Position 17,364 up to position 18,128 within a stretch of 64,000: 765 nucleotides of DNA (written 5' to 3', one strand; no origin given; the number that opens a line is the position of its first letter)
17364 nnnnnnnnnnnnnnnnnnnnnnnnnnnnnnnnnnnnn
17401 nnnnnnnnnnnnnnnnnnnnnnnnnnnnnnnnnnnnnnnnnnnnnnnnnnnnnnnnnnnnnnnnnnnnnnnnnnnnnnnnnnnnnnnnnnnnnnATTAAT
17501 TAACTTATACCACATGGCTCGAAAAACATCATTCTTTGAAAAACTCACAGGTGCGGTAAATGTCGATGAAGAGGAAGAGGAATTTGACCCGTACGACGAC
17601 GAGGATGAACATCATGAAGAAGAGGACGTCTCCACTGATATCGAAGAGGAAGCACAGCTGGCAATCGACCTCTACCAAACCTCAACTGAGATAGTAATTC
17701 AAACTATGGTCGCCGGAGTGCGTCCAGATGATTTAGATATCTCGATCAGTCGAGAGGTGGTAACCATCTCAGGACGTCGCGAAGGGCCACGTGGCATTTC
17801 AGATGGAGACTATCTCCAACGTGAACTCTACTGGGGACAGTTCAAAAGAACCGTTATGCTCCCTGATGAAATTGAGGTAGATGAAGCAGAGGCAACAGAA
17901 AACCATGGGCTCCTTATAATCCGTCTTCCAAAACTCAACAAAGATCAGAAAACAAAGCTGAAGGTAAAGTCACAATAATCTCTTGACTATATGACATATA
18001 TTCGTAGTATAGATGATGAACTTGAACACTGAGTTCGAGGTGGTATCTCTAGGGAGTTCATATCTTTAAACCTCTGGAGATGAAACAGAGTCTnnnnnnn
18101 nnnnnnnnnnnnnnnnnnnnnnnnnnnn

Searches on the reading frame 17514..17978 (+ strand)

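Call 5: search_protein_families(library=pfam, proteins=[window:17514-17978:+], max_evalue=0.01)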
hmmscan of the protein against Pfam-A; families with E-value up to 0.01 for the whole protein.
window:17514-17978:+ (154 aa): 2 families
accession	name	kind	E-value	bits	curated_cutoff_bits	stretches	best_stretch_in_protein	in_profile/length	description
PF00011.27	HSP20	-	7.9e-15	55.3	20.8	1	55-148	4-95/102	Hsp20/alpha crystallin family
PF04969.22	CS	-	0.0035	18.7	21.3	0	52-126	4-64/78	CS domain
